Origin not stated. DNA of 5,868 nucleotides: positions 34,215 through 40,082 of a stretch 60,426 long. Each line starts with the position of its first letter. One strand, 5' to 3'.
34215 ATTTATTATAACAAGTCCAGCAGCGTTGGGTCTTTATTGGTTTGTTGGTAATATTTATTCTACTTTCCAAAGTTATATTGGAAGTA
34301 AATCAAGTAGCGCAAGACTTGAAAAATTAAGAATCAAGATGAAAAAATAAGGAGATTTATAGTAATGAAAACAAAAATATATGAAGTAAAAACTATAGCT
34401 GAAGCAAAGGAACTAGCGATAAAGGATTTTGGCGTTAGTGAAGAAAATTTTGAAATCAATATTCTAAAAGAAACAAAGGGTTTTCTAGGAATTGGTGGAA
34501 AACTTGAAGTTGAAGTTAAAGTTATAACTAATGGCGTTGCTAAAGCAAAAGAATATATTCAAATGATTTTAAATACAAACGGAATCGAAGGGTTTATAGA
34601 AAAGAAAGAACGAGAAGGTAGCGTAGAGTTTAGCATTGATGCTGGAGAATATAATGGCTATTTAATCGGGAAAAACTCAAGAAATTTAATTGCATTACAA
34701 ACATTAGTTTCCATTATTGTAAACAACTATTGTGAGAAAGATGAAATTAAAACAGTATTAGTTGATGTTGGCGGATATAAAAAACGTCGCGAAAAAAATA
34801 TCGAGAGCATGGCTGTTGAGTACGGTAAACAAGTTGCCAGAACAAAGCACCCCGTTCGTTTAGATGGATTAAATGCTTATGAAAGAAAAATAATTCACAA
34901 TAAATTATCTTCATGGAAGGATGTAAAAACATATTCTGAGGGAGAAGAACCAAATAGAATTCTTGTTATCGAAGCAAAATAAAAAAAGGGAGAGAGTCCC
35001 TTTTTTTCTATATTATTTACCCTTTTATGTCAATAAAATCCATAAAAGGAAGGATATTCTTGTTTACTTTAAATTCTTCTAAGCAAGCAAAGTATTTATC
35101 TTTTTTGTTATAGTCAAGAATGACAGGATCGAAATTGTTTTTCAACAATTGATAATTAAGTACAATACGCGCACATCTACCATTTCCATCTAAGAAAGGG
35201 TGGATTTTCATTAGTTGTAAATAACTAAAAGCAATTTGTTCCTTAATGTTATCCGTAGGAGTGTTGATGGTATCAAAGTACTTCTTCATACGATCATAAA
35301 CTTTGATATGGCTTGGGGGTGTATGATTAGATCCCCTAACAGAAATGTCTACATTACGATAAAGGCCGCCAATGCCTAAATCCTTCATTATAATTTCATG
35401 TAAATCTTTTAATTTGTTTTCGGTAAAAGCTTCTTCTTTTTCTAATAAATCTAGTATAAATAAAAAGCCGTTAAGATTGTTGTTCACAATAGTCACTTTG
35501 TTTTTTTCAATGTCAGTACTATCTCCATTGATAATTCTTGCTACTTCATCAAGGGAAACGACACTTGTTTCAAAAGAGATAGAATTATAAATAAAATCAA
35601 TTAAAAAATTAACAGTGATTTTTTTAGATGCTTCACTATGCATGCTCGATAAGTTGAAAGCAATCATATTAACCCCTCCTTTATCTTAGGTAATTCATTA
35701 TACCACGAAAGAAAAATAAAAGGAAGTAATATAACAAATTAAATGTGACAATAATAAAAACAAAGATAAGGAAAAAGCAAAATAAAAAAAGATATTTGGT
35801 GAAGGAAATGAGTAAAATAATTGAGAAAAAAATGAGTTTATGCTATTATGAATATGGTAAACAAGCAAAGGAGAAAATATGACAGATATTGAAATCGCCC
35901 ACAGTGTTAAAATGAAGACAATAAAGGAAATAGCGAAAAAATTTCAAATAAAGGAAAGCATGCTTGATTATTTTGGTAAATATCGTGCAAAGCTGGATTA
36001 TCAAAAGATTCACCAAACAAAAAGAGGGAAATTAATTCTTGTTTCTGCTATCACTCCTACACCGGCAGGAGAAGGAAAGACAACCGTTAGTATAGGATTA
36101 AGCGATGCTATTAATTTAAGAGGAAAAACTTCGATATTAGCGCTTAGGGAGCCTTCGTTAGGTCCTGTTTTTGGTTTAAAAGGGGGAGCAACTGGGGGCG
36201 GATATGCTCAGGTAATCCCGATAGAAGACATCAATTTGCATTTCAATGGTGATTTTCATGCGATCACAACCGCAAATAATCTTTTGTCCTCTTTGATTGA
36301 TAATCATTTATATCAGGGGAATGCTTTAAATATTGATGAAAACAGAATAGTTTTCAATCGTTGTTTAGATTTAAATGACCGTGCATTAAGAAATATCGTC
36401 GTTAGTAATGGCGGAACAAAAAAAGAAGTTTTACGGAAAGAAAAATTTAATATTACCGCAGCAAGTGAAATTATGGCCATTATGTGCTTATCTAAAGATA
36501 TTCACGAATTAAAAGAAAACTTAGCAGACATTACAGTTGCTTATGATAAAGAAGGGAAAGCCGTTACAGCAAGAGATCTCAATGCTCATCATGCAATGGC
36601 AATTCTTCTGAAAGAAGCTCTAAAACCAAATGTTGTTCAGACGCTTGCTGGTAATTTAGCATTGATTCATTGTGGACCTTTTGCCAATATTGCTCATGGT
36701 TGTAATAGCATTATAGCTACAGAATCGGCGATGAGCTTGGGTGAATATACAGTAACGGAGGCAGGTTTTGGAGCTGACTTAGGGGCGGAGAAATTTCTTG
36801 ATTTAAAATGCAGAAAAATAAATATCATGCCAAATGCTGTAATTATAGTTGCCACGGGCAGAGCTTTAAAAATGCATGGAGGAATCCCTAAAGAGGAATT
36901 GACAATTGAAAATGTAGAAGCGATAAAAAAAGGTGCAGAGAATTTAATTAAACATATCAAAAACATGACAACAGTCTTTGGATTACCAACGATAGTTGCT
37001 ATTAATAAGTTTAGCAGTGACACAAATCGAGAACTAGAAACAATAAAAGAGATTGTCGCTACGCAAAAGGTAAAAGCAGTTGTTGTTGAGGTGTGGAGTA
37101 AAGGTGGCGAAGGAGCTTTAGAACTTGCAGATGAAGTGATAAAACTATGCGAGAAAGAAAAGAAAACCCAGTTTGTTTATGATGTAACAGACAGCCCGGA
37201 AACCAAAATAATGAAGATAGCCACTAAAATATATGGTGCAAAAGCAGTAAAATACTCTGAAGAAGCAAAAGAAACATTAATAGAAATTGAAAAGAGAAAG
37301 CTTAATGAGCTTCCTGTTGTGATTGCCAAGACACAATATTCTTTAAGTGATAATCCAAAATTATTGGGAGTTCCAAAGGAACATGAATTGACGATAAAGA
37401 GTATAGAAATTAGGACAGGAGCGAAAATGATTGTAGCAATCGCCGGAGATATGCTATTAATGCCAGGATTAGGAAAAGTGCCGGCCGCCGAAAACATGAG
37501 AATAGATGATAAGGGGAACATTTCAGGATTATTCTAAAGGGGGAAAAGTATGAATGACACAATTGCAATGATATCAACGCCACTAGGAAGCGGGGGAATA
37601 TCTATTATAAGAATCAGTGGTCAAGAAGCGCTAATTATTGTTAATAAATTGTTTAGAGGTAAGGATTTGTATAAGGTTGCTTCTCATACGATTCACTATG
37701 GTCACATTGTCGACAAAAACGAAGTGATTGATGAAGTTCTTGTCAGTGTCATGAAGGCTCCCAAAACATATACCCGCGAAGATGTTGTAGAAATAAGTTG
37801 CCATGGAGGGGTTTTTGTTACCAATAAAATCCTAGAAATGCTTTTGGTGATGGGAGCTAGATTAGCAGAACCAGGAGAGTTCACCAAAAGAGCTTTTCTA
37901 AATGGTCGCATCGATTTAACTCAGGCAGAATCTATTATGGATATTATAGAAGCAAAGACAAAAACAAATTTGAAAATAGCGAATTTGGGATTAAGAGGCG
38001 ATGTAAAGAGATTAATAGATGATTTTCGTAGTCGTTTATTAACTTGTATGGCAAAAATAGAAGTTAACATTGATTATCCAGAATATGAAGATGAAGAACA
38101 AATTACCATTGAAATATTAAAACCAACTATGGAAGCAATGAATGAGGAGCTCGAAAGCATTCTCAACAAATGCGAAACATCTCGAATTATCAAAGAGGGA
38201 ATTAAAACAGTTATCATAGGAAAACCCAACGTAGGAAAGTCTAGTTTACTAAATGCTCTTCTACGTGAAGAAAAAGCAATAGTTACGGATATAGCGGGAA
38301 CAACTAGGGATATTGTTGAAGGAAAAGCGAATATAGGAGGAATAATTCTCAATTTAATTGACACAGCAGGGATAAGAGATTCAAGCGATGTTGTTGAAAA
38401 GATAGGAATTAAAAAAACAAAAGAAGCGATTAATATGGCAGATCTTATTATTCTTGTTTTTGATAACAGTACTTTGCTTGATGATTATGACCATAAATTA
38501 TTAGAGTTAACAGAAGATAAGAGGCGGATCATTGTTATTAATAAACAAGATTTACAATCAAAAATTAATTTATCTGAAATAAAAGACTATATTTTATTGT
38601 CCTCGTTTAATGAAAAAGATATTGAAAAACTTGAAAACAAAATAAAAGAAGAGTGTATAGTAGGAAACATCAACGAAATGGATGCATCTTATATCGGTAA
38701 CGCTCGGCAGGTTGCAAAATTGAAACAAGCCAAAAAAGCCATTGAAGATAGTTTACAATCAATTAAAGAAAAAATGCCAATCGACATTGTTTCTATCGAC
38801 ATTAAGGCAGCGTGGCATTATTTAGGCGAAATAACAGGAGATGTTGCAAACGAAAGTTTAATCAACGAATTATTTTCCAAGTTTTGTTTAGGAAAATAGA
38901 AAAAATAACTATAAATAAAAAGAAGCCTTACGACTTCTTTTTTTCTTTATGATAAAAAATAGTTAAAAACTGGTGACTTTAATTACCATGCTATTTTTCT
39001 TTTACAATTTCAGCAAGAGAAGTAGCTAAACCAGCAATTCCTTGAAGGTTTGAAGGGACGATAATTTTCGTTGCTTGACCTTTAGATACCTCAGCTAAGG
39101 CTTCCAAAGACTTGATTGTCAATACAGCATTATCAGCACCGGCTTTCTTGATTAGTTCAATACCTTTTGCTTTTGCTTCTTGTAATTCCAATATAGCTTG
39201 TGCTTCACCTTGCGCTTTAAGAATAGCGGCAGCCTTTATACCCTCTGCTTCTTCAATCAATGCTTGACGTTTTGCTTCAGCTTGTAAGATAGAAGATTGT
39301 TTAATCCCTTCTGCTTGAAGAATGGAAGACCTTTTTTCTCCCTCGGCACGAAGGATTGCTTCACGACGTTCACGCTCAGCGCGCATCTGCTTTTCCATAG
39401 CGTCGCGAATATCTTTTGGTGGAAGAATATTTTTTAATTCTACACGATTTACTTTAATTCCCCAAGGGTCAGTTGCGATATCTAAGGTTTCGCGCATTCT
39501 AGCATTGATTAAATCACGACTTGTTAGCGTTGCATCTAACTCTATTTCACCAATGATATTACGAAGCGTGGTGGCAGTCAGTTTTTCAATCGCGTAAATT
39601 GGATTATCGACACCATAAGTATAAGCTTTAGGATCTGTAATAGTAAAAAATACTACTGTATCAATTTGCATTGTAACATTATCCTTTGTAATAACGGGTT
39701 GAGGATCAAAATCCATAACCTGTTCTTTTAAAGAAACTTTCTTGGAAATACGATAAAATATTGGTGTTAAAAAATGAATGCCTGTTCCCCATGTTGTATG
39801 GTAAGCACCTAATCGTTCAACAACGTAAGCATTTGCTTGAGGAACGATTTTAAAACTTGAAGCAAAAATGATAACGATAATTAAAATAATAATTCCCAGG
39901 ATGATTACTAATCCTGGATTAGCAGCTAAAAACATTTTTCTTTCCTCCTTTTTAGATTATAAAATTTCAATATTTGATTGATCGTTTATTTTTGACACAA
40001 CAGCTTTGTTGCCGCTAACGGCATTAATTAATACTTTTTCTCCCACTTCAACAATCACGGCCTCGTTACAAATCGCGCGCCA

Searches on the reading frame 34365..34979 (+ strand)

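Call 42: search_protein_families(library=pfam, proteins=[window:34365-34979:+], max_evalue=0.00001)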
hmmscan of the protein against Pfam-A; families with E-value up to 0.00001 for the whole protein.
window:34365-34979:+ (205 aa): 2 families
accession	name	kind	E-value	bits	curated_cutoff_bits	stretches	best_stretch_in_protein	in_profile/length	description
PF01424.28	R3H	-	4e-14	52.8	26.8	1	145-202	2-58/60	R3H domain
PF14804.11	Jag_N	-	2.3e-10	41.1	25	1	9-53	4-48/50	Jag N-terminus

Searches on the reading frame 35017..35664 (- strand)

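Call 42: search_protein_families(library=pfam, proteins=[window:35017-35664:-], max_evalue=0.00001)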
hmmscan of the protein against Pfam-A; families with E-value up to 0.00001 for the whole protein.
window:35017-35664:- (215 aa): 1 family
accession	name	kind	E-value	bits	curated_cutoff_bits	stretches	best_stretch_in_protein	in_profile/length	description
PF02661.23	Fic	-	1.3e-18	68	24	1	80-173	2-93/93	Fic/DOC family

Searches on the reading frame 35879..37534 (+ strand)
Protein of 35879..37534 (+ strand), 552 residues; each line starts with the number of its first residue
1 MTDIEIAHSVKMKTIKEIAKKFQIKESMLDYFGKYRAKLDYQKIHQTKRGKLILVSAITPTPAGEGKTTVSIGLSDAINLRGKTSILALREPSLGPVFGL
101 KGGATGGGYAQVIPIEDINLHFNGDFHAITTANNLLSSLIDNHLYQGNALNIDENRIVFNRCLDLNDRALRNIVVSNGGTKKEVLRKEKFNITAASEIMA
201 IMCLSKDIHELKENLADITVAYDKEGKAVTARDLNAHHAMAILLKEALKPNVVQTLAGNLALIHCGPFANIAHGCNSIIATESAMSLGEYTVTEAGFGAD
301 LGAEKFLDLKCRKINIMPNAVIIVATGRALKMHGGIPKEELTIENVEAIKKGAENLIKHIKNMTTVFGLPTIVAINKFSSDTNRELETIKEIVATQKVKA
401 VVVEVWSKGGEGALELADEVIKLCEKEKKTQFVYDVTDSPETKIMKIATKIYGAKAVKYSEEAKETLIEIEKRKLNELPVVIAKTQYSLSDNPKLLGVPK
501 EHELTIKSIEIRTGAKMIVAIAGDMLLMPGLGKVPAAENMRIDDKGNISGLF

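Call 42: search_protein_families(library=pfam, proteins=[window:35879-37534:+], max_evalue=0.00001)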
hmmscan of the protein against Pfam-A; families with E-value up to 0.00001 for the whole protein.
window:35879-37534:+ (552 aa): 1 family
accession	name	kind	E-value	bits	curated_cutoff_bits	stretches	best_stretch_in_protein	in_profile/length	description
PF01268.25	FTHFS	-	4.7e-241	801.3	27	1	1-552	1-556/556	Formate--tetrahydrofolate ligase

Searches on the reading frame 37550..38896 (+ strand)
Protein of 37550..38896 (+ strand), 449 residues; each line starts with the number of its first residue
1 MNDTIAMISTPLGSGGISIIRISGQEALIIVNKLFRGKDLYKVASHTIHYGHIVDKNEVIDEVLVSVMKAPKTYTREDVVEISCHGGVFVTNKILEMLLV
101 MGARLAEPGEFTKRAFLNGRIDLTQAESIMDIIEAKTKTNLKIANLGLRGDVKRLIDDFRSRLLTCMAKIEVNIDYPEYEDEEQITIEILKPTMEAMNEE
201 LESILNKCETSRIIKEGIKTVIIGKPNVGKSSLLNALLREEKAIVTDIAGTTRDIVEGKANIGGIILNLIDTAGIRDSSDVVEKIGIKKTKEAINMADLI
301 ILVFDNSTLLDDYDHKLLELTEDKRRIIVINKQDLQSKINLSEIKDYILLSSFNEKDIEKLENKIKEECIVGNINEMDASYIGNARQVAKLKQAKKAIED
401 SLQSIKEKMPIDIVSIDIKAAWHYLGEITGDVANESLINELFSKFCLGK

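Call 42: search_protein_families(library=pfam, proteins=[window:37550-38896:+], max_evalue=0.00001)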
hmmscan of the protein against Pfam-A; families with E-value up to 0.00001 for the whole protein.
window:37550-38896:+ (449 aa): 4 families
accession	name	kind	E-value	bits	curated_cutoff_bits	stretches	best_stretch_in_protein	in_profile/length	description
PF12631.12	MnmE_helical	-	2.7e-54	184.9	40.1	1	123-446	1-211/211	MnmE helical domain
PF10396.14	TrmE_N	-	6.1e-44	149.4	29.8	1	4-120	1-117/117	GTP-binding protein TrmE N-terminus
PF01926.29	MMR_HSR1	-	2.8e-27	95.5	21.9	1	220-332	2-113/113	50S ribosome-binding GTPase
PF02421.24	FeoB_N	-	1.3e-08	35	27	1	219-338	2-120/156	Ferrous iron transport protein B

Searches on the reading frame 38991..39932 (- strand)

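Call 42: search_protein_families(library=pfam, proteins=[window:38991-39932:-], max_evalue=0.00001)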
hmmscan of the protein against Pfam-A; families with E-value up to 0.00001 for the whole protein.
window:38991-39932:- (313 aa): 1 family
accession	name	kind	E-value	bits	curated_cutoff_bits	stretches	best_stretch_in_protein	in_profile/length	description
PF01145.31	Band_7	-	5e-39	134.6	23.6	1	28-200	1-176/176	SPFH domain / Band 7 family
